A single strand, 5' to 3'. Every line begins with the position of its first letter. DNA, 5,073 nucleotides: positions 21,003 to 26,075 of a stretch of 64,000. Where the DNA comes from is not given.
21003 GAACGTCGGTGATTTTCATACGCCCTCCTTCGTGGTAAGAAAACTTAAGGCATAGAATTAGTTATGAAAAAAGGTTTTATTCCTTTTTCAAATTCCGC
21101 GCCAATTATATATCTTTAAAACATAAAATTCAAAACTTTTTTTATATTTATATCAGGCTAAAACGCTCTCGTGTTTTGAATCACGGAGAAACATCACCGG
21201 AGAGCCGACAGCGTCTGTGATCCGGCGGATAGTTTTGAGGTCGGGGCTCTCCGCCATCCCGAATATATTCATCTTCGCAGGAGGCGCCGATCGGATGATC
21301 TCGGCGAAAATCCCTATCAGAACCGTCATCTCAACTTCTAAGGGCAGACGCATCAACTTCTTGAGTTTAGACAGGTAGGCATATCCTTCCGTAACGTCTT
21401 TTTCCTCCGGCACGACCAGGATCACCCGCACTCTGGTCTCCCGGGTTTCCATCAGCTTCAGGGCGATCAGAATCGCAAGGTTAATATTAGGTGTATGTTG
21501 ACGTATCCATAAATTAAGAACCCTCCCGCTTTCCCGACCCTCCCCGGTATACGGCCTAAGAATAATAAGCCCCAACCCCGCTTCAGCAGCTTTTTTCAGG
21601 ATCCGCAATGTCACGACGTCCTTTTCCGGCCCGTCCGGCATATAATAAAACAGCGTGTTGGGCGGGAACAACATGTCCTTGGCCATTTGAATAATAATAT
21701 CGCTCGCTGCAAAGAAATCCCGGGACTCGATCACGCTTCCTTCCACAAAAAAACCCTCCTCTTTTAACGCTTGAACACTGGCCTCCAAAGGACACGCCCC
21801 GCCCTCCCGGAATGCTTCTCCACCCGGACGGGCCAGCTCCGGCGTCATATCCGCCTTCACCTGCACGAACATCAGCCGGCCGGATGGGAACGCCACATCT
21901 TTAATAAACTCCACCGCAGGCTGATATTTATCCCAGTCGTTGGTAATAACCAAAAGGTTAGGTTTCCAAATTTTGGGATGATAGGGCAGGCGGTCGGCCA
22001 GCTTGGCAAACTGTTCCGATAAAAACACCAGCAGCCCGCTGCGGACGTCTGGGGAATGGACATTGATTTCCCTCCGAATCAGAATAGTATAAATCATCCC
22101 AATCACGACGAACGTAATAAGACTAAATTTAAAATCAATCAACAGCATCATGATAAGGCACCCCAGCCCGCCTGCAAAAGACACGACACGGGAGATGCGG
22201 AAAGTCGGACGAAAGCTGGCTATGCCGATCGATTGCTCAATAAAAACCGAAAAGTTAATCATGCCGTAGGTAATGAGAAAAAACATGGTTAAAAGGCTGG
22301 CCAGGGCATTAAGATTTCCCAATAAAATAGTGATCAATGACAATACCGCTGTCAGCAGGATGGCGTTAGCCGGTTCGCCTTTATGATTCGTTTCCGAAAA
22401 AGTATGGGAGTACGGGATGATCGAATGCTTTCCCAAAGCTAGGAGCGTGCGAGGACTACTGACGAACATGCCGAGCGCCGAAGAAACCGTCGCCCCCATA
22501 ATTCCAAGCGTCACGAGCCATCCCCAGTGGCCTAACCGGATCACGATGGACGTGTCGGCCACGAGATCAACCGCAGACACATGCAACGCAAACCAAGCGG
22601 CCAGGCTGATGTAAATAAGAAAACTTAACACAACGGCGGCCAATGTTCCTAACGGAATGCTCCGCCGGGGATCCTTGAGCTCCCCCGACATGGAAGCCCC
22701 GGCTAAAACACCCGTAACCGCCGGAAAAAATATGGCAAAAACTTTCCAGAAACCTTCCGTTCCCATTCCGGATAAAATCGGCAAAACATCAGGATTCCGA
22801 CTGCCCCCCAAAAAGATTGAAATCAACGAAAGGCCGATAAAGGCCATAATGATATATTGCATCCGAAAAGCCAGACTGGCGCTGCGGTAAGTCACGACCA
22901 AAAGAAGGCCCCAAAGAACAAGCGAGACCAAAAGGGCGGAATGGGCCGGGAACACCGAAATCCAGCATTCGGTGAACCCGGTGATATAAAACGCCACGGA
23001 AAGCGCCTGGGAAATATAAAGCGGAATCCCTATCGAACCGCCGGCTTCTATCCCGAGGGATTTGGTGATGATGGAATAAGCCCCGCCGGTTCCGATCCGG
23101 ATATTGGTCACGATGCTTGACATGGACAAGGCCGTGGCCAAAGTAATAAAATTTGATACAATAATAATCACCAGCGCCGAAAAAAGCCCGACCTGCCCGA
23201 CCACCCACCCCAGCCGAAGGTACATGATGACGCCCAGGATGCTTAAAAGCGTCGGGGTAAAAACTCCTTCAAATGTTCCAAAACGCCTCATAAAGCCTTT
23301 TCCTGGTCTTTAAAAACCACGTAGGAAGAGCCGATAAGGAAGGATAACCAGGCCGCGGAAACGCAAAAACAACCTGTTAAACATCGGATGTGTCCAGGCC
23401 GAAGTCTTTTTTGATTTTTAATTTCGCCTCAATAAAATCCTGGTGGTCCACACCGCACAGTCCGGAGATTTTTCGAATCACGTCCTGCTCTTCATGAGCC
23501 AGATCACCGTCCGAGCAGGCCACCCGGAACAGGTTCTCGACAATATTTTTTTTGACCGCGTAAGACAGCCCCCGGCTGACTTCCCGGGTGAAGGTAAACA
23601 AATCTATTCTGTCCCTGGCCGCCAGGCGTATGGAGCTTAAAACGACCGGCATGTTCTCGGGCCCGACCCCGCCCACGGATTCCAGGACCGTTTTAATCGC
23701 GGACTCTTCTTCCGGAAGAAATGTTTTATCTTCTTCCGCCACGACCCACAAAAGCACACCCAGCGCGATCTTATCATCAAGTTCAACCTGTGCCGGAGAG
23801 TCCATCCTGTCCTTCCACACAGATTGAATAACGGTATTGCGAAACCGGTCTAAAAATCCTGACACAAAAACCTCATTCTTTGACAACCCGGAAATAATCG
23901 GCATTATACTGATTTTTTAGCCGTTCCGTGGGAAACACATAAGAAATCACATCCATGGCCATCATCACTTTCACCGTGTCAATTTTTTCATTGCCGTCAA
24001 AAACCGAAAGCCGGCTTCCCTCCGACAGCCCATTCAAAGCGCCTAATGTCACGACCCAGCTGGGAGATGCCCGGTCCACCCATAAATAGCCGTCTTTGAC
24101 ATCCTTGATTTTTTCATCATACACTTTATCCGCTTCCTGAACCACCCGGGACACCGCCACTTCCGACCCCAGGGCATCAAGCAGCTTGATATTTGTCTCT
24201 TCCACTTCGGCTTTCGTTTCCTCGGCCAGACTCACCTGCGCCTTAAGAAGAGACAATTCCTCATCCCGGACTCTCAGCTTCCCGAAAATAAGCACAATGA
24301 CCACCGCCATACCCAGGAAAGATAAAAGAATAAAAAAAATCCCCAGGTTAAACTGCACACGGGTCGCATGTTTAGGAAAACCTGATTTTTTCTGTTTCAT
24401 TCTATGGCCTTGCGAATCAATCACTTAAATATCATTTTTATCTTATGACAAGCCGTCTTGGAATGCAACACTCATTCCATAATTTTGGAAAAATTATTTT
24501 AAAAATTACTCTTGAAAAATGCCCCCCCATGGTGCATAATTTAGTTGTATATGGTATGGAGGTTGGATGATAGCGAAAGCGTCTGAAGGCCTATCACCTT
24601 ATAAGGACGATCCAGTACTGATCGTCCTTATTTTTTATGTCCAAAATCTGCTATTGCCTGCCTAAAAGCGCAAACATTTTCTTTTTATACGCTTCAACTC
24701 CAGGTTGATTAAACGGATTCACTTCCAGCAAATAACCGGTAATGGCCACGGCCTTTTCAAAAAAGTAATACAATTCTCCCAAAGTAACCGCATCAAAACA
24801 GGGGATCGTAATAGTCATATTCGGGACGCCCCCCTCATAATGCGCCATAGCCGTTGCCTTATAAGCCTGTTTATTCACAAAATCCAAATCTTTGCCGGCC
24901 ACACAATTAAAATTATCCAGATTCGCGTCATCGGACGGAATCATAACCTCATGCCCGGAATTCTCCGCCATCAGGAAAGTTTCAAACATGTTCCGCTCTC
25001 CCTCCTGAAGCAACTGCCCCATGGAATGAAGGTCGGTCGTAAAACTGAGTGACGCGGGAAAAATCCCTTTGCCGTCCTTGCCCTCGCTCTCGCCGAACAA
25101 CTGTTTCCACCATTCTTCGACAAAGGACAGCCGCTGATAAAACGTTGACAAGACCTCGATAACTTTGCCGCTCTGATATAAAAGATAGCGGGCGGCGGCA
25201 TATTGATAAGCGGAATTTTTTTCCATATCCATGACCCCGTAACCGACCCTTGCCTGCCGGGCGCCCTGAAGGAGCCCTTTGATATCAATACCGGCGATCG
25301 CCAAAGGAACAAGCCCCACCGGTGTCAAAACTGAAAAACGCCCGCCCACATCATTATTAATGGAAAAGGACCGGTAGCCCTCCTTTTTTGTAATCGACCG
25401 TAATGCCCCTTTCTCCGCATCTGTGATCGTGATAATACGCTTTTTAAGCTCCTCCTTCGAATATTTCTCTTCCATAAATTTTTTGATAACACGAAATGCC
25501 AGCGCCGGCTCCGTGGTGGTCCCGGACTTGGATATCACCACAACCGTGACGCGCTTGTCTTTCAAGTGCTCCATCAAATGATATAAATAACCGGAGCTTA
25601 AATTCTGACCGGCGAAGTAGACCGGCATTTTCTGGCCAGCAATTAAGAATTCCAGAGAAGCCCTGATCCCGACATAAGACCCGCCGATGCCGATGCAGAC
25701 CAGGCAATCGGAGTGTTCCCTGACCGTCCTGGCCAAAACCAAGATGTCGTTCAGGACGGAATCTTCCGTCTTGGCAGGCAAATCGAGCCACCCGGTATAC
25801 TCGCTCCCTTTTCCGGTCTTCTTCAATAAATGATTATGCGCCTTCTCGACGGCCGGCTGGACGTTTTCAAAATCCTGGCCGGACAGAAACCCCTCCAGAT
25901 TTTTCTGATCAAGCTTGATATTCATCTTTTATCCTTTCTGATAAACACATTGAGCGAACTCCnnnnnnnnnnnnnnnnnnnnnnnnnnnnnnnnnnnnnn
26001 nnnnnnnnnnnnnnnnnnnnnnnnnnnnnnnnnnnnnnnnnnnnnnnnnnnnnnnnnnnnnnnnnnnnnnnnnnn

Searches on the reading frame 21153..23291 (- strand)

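Call 73: search_protein_families(library=pfam, proteins=[window:21153-23291:-], max_evalue=0.00001)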
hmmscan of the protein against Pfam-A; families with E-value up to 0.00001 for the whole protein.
window:21153-23291:- (712 aa): 3 families
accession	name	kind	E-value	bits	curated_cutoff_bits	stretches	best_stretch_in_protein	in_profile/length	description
PF00324.27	AA_permease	-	2.9e-45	155.3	24.6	1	10-405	2-427/470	Amino acid permease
PF21554.2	CCC_C_2nd_pro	-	6.7e-24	84.8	27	1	592-711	6-132/132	Prokaryotic cation-chloride cotransporter, C-terminal domain, 2nd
PF13520.12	AA_permease_2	-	2.7e-10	40.2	27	1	30-382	24-401/427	Amino acid permease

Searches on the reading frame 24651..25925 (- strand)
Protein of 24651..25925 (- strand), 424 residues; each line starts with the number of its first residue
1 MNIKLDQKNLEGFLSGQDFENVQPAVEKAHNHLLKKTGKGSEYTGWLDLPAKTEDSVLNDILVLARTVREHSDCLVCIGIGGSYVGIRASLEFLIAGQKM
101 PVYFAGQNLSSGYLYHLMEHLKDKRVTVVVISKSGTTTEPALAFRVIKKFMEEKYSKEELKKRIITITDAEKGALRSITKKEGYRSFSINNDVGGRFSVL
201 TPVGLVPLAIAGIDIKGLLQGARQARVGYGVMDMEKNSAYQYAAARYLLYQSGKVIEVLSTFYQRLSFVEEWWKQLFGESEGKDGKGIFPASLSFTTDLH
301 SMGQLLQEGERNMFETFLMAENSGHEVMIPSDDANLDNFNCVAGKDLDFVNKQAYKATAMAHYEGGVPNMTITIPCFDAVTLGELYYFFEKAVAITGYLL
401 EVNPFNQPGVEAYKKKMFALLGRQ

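Call 73: search_protein_families(library=pfam, proteins=[window:24651-25925:-], max_evalue=0.00001)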
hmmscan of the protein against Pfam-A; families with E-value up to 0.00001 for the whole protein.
window:24651-25925:- (424 aa): 1 family
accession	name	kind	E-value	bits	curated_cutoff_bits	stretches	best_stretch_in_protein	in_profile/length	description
PF00342.24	PGI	-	4.4e-22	78.8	22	1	75-414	99-459/486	Phosphoglucose isomerase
